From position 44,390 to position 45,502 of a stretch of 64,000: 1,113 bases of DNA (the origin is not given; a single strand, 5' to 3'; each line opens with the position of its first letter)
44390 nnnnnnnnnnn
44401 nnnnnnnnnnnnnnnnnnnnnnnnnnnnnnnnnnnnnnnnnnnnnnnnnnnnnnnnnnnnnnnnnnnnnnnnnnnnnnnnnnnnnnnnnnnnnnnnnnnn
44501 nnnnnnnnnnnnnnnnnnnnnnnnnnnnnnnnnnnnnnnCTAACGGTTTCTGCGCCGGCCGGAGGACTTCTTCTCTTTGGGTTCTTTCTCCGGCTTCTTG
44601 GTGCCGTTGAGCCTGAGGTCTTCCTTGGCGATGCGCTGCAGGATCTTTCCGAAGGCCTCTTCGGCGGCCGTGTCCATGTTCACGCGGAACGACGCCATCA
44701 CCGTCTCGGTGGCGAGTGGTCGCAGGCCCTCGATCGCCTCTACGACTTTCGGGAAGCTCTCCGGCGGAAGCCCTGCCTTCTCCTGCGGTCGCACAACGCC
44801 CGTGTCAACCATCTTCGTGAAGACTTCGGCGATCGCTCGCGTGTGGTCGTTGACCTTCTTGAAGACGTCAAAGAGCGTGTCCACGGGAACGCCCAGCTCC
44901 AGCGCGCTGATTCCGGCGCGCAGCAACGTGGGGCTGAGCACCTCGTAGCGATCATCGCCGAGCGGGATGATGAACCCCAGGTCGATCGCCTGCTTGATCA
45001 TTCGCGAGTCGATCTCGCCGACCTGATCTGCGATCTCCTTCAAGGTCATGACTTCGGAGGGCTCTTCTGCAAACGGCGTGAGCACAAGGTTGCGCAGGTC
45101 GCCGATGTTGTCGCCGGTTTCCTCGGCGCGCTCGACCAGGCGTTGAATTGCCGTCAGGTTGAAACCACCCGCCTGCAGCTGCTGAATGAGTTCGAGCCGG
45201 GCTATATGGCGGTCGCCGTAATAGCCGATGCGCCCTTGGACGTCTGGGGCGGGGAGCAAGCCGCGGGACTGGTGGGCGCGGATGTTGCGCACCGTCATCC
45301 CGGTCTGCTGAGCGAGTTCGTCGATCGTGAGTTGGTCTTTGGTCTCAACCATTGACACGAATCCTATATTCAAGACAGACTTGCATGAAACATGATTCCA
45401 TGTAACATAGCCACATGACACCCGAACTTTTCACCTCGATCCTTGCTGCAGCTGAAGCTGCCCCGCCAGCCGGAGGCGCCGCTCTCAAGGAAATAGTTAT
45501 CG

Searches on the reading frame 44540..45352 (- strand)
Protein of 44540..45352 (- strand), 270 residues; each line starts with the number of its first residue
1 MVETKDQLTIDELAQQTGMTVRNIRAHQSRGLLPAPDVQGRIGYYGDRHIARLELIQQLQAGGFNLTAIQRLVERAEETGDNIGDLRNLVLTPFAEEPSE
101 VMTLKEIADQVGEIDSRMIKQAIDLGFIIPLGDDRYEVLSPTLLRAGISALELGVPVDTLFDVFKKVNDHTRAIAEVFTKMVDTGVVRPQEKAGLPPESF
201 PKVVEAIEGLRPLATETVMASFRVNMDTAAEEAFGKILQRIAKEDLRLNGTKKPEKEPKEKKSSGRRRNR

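Call 10: search_protein_families(library=pfam, proteins=[window:44540-45352:-], max_evalue=0.01)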
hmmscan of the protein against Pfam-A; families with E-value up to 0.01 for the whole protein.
window:44540-45352:- (270 aa): 5 families
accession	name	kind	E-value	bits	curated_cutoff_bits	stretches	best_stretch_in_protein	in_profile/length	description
PF13411.12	MerR_1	-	5.1e-19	68.6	21.6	1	9-74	2-67/69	MerR HTH family regulatory protein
PF00376.29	MerR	-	1.1e-05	25.6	28.2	1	9-44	1-37/38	MerR family regulatory protein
PF09278.17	MerR-DNA-bind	-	0.00077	20.5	25.4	0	50-89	1-40/65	MerR, DNA binding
PF08281.18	Sigma70_r4_2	-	0.0045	17.1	25.7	0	6-32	25-51/54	Sigma-70, region 4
PF04545.22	Sigma70_r4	-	0.0075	16.2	24.1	0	7-32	20-45/50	Sigma-70, region 4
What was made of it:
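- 44540..45352 (-): MerR-family regulator gene (context). Its stop codon lies 3 nt from the foldback. Pfam MerR_1 E 5.1e-19 (call 10).
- Checked: It runs from the stop of a MerR-family gene (44540-45352, minus; Pfam MerR_1 E 5e-19, call 10) to the start of the secreted-protein gene (ATG at 43786).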

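Call 11: find_homologous_proteins(query=window:44540-45352:-, max_evalue=1e-10)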
Query window:44540-45352:- (270 aa): 2994 proteins with E <= 1e-10 among 4920 candidates; the best 120 are listed.
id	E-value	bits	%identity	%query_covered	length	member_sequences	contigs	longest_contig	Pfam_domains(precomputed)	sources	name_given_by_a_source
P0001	8.0e-161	552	95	100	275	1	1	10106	PF00376.30,PF13411.13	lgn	-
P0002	3.6e-160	549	94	100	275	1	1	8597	PF00376.30,PF13411.13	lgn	-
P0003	1.3e-159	548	95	97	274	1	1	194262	PF00376.30,PF13411.13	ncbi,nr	ncbi:MAG: MerR family transcriptional regulator [Thermoleophilaceae bacterium]|nr:MerR family transc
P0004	5.6e-159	546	94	100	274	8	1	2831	PF00376.30,PF13411.13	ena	-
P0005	6.2e-157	539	92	100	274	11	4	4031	PF00376.30,PF13411.13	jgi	jgi:DNA-binding transcriptional MerR regulator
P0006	1.3e-156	538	92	99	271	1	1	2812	PF00376.30,PF13411.13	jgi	jgi:DNA-binding transcriptional MerR regulator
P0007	3.5e-155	533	92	97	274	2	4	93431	PF00376.30,PF13411.13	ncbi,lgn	ncbi:MAG: MerR family transcriptional regulator [Solirubrobacterales bacterium]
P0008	3.0e-154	530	91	99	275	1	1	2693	PF00376.30,PF13411.13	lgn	-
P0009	4.1e-152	523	91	99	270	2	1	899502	PF00376.30,PF13411.13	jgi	jgi:DNA-binding transcriptional MerR regulator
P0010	8.1e-152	522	89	99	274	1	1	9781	PF00376.30,PF13411.13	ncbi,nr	ncbi:MAG: MerR family transcriptional regulator [Thermoleophilaceae bacterium]|nr:MerR family transc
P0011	7.9e-143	493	87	99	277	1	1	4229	PF13411.13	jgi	jgi:DNA-binding transcriptional MerR regulator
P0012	9.5e-141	486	85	99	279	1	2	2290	PF13411.13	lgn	-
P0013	1.1e-140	486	85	97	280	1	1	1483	PF13411.13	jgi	jgi:DNA-binding transcriptional MerR regulator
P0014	4.1e-140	484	84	99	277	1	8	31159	PF13411.13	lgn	-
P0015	1.9e-139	482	86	99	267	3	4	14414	PF13411.13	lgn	-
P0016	4.2e-138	477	84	98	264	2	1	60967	PF13411.13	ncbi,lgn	-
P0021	1.2e-136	472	83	98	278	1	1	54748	PF13411.13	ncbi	ncbi:MAG: MerR family transcriptional regulator [Solirubrobacterales bacterium]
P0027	2.4e-131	455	80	98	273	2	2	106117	PF13411.13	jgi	jgi:DNA-binding transcriptional MerR regulator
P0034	1.6e-129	449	78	98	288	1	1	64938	PF13411.13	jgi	jgi:DNA-binding transcriptional MerR regulator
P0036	3.4e-128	445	83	91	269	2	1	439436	PF13411.13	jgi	jgi:DNA-binding transcriptional MerR regulator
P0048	2.4e-122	426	77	90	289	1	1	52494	PF13411.13,PF28507.1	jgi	jgi:DNA-binding transcriptional MerR regulator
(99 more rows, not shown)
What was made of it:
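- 44540..45352 (-): 2994 homologues, named MerR family in Thermoleophilaceae/Solirubrobacterales MAGs (call 11).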

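Call 13: find_related_loci(query=A1, collection=genome_contigs, flank=6000)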
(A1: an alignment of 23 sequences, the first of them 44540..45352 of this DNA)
Query A1 (270 aa) in genome_contigs; peptide patterns used: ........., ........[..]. (x = any residue, [..] = any of these).
600 stretches matched a pattern (row limit reached: there are more); 598 encode a relative of the query (tblastn E <= 1e-3); the best 80 are kept; 80 distinct loci.
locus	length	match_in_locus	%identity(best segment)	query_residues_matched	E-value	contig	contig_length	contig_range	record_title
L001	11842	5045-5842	80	2-265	8e-140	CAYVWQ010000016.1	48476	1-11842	MAG TPA_asm: uncultured Thermoleophilaceae bacterium isolate binchicken_co128_28 genome assembly, contig: NODE_418_lengt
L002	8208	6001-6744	82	6-253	2e-138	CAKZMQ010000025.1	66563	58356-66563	MAG TPA_asm: uncultured Solirubrobacterales bacterium isolate ERR2094170_bin.5_CONCOCT_v1.1_MAG genome assembly, contig:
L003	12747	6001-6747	81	5-253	1e-137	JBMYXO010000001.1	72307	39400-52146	MAG: Solirubrobacterales bacterium isolate ME_XS_2208_bin_78 ME_XS_2208_bin_78_0, whole genome shotgun sequence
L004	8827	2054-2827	74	4-260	2e-126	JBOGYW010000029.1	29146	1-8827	MAG: Solirubrobacterales bacterium isolate SE1528_metabat2.bin.1 NODE_30_length_29146_cov_1.327441, whole genome shotgun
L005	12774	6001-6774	67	7-264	5e-116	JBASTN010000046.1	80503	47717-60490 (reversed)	MAG: Solirubrobacterales bacterium isolate MFD03232_ilm_asm_bin24 k127_97217, whole genome shotgun sequence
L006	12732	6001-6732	46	4-247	3e-70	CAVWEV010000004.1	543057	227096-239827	MAG: uncultured Thermoleophilia bacterium isolate MFD09055.bin.2.99 genome assembly, contig: contig_1880, whole genome s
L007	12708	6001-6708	50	4-239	4e-70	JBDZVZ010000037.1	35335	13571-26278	MAG: Solirubrobacterales bacterium isolate PE_soil5 NODE_287_length_35335, whole genome shotgun sequence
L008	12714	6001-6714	48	3-241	4e-70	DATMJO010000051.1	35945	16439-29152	MAG TPA_asm: Thermoleophilaceae bacterium isolate SMAG_U13570 k141_12091, whole genome shotgun sequence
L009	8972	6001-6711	49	7-243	2e-69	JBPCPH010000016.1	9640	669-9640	MAG: Thermoleophilaceae bacterium isolate TH_ant_mag_177 S1Ck127_2383618_flag_0_multi_10.9790_len_9640, whole genome sho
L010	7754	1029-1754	49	4-244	8e-69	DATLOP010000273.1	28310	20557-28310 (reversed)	MAG TPA_asm: Solirubrobacteraceae bacterium isolate SMAG_U13829 k141_3737386, whole genome shotgun sequence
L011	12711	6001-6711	48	4-238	5e-69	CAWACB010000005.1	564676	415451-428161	MAG: uncultured Solirubrobacterales bacterium isolate MFD00962.bin.2.198 genome assembly, contig: contig_44669, whole ge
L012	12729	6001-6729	47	1-243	1e-68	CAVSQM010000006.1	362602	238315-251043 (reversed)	MAG: uncultured Solirubrobacteraceae bacterium isolate MFD05747.bin.3.196 genome assembly, contig: contig_25342, whole g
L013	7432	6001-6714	47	5-240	2e-68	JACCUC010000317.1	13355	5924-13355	MAG: Thermoleophilaceae bacterium isolate MGR_bin90 SD2897-2912_k127_8758063, whole genome shotgun sequence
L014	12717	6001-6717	50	7-243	1e-68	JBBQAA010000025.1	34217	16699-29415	MAG: Solirubrobacterales bacterium isolate bin.90 bin.90_S5Ck141_1052813_length_34217_cov_28.2912, whole genome shotgun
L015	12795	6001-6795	46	4-268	4e-68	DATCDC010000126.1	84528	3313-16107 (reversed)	MAG TPA_asm: Solirubrobacteraceae bacterium isolate SMAG_U7715 k141_236166, whole genome shotgun sequence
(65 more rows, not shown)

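Call 15: find_encoding_contigs(protein=P0003, flank=10000, max_places=3)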
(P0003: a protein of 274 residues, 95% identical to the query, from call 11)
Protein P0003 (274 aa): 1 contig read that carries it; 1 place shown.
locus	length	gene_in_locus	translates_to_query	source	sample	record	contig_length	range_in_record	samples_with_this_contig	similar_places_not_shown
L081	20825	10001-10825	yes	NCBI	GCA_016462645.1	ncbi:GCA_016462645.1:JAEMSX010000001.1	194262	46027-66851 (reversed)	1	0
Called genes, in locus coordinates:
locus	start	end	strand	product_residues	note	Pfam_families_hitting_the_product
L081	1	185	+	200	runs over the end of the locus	PF00440:TetR_N, PF17918:TetR_C_15 (weak)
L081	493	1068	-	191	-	-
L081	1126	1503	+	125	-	PF13564:DoxX_2 (weak)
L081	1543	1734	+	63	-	-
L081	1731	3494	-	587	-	PF02683:DsbD_TM (weak), PF00578:AhpC-TSA, PF08534:Redoxin, PF13905:Thioredoxin_8, PF17991:Thioredoxin_10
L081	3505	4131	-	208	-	PF02469:Fasciclin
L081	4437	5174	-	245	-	PF00005:ABC_tran, PF13191:AAA_16 (weak), PF13304:AAA_21 (faint)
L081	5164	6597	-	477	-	PF12704:MacB_PCD, PF02687:FtsX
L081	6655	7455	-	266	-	-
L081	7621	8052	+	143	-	PF10604:Polyketide_cyc2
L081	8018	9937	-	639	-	-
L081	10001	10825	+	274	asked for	PF00376:MerR (faint), PF13411:MerR_1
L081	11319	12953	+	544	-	PF13620:CarboxypepD_reg (weak)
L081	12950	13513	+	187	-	-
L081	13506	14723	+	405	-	-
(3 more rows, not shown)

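Call 16: find_encoding_contigs(protein=P0007, flank=10000, max_places=4)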
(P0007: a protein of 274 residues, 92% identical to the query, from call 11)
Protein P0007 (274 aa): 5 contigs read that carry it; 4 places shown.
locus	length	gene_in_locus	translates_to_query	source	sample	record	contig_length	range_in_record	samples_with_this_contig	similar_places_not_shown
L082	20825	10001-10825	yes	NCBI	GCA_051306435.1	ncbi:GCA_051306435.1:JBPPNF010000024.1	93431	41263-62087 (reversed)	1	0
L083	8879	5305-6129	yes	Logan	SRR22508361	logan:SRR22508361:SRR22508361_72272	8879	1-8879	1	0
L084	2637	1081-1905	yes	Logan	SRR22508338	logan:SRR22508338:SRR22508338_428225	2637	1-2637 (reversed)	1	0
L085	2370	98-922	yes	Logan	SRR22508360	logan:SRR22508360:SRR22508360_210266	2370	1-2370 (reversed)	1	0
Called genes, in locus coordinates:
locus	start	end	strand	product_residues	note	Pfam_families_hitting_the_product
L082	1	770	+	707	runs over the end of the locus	PF03176:MMPL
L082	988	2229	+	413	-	PF00067:p450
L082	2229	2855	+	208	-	PF00440:TetR_N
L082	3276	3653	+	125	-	PF13564:DoxX_2 (weak)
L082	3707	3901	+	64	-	-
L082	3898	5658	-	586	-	PF02683:DsbD_TM, PF00578:AhpC-TSA, PF08534:Redoxin, PF13905:Thioredoxin_8, PF17991:Thioredoxin_10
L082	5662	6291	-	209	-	PF02469:Fasciclin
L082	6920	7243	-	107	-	PF13560:HTH_31, PF01381:HTH_3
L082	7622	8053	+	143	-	PF10604:Polyketide_cyc2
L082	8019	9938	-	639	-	-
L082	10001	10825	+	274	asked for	PF00376:MerR (faint), PF13411:MerR_1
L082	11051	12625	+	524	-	-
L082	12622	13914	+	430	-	-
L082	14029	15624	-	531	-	PF02142:MGS, PF01808:AICARFT_IMPCHas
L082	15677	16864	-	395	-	PF02661:Fic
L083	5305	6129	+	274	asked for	PF00376:MerR (faint), PF13411:MerR_1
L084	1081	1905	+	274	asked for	PF00376:MerR (faint), PF13411:MerR_1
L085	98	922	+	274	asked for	PF00376:MerR (faint), PF13411:MerR_1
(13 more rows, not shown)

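Call 17: find_encoding_contigs(protein=P0009, flank=10000, max_places=3)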
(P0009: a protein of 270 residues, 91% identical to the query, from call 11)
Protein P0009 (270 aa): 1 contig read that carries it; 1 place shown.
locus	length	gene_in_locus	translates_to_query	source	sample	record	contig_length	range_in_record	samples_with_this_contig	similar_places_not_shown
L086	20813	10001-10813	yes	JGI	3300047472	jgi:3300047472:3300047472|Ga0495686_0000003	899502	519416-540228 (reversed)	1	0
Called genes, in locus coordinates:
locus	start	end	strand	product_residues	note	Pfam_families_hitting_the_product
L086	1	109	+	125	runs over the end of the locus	PF13564:DoxX_2 (weak)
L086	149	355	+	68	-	-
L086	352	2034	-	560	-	PF00578:AhpC-TSA, PF08534:Redoxin, PF13905:Thioredoxin_8, PF17991:Thioredoxin_10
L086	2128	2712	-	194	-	PF02469:Fasciclin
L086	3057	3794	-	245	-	PF00005:ABC_tran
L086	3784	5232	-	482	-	PF12704:MacB_PCD, PF02687:FtsX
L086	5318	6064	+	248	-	PF02463:SMC_N (weak), PF13175:AAA_15 (weak), PF13476:AAA_23, PF00005:ABC_tran (weak), PF13304:AAA_21 (weak)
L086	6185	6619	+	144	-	PF10604:Polyketide_cyc2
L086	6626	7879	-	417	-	PF14339:DUF4394 (faint), PF21959:DUF6923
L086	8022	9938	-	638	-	-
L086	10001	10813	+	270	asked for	PF00376:MerR (faint), PF13411:MerR_1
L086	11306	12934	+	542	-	-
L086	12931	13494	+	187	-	-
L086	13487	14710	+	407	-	-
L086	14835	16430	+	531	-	-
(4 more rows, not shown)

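Call 20: find_encoding_contigs(protein=P0001, flank=10000, max_places=3)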
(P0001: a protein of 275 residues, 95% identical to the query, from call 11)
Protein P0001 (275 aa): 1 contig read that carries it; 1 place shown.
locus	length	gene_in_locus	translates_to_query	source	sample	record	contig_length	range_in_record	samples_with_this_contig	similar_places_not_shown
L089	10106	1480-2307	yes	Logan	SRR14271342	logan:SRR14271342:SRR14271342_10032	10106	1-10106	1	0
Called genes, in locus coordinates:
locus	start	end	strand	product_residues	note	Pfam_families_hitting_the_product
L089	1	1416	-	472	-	?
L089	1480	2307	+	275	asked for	PF00376:MerR (faint), PF13411:MerR_1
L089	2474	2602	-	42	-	-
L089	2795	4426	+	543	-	-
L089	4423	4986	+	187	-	-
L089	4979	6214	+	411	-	-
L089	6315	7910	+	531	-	-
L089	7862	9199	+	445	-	-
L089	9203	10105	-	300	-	?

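Call 36: find_encoding_contigs(protein=P0016, flank=3000, max_places=2)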
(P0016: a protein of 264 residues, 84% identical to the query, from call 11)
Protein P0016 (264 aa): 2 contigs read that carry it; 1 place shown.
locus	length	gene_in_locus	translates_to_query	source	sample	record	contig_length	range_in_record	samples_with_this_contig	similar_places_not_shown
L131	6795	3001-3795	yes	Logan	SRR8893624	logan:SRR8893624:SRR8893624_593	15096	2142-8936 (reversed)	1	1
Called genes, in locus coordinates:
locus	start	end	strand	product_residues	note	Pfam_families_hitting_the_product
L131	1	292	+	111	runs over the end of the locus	PF12840:HTH_20, PF25212:HVO_A0114 (faint), PF01022:HTH_5, PF12802:MarR_2 (weak)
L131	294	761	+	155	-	PF10604:Polyketide_cyc2, PF08327:AHSA1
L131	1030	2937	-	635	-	-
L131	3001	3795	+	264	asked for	PF13411:MerR_1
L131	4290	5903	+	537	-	-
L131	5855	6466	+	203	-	-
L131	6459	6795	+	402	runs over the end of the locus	-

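Call 37: find_encoding_contigs(protein=P0021, flank=3000, max_places=2)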
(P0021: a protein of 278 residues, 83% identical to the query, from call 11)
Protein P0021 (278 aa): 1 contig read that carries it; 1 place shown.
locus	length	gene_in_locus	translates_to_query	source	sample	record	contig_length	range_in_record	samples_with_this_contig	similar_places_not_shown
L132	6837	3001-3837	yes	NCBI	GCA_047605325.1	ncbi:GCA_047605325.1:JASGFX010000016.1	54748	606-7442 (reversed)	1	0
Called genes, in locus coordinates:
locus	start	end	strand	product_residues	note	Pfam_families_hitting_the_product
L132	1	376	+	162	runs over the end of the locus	-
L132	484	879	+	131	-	-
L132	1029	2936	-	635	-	-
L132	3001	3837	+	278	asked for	PF13411:MerR_1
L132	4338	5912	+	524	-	PF19077:Big_13 (faint), PF13620:CarboxypepD_reg (weak)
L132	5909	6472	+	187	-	-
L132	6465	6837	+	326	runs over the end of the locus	?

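Call 38: find_encoding_contigs(protein=P0027, flank=3000, max_places=2)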
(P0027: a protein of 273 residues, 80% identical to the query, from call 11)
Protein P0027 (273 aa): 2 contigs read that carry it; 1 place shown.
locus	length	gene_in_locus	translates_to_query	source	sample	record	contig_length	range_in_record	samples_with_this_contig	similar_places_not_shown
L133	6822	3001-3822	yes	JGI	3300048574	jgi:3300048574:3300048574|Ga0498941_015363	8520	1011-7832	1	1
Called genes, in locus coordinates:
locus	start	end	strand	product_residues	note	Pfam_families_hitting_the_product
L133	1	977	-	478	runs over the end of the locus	PF12704:MacB_PCD, PF02687:FtsX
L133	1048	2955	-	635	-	-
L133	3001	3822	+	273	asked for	PF13411:MerR_1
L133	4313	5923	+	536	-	-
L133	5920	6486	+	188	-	-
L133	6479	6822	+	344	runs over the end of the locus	?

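Call 39: find_encoding_contigs(protein=P0036, flank=3000, max_places=2)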
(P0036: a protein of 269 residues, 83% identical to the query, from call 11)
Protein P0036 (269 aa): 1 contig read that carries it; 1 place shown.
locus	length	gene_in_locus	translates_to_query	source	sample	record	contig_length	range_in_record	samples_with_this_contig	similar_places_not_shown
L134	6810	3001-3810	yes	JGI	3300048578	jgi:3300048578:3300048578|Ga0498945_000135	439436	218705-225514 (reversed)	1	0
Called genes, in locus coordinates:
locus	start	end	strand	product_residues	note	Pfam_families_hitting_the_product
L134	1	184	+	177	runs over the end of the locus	PF03640:Lipoprotein_15 (weak)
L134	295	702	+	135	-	-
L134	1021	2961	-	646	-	-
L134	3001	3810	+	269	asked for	PF13411:MerR_1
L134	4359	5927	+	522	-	-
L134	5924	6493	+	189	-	-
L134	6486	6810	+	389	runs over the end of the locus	-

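Call 58: search_solved_structures(query=window:44540-45352:-, max_evalue=0.001)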
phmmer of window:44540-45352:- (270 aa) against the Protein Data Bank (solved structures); distinct sequences matched with E-value up to 0.001: 10.
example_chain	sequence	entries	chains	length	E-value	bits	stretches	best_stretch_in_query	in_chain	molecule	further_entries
5crl_A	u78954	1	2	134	1.8e-06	31.2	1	5-77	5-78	Mercuric resistance operon regulatory protein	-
6ldi_G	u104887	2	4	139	2.7e-06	30.6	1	8-111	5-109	HTH-type transcriptional regulator CueR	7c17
4wls_A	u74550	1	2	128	3.2e-06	30.4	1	9-111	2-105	HTH-type transcriptional regulator CueR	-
1q05_A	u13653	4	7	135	3.8e-06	30.1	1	9-111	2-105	Transcriptional regulator cueR | HTH-type transcriptional regulator CueR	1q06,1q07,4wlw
6xh7_G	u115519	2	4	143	4.5e-06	29.9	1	9-111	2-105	HTH-type transcriptional regulator CueR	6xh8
5gpe_A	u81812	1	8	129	4.4e-05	26.7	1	9-107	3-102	Transcriptional regulator, MerR-family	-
4ua1_A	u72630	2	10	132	6.1e-05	26.2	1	9-111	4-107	Regulatory protein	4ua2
6jgf_A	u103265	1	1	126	0.00042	23.4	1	9-122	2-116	CadR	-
6jgv_A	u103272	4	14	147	0.00054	23.1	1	9-124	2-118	CadR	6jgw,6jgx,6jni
6jyw_A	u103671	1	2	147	0.0008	22.5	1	9-124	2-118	CadR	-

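Call 59: search_protein_families(library=ncbifam, proteins=[window:44540-45352:-], max_evalue=0.01)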
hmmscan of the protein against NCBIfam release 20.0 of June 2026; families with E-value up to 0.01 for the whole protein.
window:44540-45352:- (270 aa): 12 families
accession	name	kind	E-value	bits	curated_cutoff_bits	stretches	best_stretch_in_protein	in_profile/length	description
TIGR02044.1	CueR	equivalog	2.2e-10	40.7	147.4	1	9-113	2-107/127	Cu(I)-responsive transcriptional regulator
TIGR02047.1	CadR-PbrR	equivalog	3.1e-09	36.9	151.45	1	9-120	2-114/127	Cd(II)/Pb(II)-responsive transcriptional regulator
NF010315.0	PRK13752.1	subfamily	2.3e-08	34.2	261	1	5-75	5-76/144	mercury resistance transcriptional regulator MerR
TIGR02051.1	MerR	equivalog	6e-08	33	150.85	1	9-78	1-71/124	mercury resistance transcriptional regulator MerR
NF007590.0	PRK10227.1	equivalog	3.5e-07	30.4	244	1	9-111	2-105/135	Cu(I)-responsive transcriptional regulator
NF050798.1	TF_FtsR_Actino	equivalog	2.4e-06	27.8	150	1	4-123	105-222/223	transcriptional regulator FtsR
NF047375.1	HeatShock_HspR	equivalog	3.6e-06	26.9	105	1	9-79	5-76/92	heat shock protein transcriptional repressor HspR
TIGR02054.1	MerD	equivalog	0.00022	21.7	103.65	1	8-84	4-82/120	mercuric resistance transcriptional repressor MerD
TIGR01950.1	SoxR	equivalog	0.00073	19.3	116.9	1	8-73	2-67/142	redox-sensitive transcriptional activator SoxR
NF007069.0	PRK09514.1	equivalog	0.0016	18.4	143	1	9-92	3-88/141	Zn(2+)-responsive transcriptional regulator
NF033783.1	coreg_MerD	equivalog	0.0035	17.7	170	1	8-81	4-77/121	mercury resistance co-regulator MerD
TIGR02043.1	ZntR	equivalog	0.0042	17.2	167.95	0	9-75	3-70/131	Zn(2+)-responsive transcriptional regulator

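Call 67: find_encoding_contigs(protein=P0048, flank=3000, max_places=2)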
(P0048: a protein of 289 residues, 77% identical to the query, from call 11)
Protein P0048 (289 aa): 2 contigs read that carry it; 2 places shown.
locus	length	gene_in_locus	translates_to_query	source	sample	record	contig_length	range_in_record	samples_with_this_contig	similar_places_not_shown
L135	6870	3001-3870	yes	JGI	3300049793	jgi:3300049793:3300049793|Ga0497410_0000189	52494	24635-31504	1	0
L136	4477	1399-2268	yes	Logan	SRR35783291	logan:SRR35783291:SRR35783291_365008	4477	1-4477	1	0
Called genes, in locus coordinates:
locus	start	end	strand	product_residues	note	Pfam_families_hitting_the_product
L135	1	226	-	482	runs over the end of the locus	PF00415:RCC1 (weak), PF25390:WD40_RLD, PF13540:RCC1_2, PF00415:RCC1 (weak), PF13540:RCC1_2 (weak), PF00415:RCC1 (weak), PF13540:RCC1_2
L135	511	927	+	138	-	PF10604:Polyketide_cyc2, PF03364:Polyketide_cyc (weak)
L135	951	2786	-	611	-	-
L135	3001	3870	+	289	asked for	PF13411:MerR_1, PF28507:Rv1828_C (faint)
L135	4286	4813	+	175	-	-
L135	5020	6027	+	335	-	-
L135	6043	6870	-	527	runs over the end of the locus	PF02142:MGS, PF01808:AICARFT_IMPCHas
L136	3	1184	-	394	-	?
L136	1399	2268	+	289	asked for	PF13411:MerR_1, PF28507:Rv1828_C (faint)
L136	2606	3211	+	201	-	-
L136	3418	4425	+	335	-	-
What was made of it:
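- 44540..45352 (-): One homologue (P0048) carries a faint Rv1828_C hit (call 67).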

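Call 68: find_encoding_contigs(protein=P0034, flank=3000, max_places=2)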
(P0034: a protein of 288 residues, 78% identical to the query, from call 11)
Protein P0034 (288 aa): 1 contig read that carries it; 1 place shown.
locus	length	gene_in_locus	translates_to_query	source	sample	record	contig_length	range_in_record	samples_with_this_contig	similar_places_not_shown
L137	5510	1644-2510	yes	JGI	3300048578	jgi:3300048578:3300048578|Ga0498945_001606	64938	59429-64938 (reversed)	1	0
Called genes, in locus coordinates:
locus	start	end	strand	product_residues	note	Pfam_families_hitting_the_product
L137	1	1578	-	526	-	?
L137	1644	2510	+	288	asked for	PF13411:MerR_1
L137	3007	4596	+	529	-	-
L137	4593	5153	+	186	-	-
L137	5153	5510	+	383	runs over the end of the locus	-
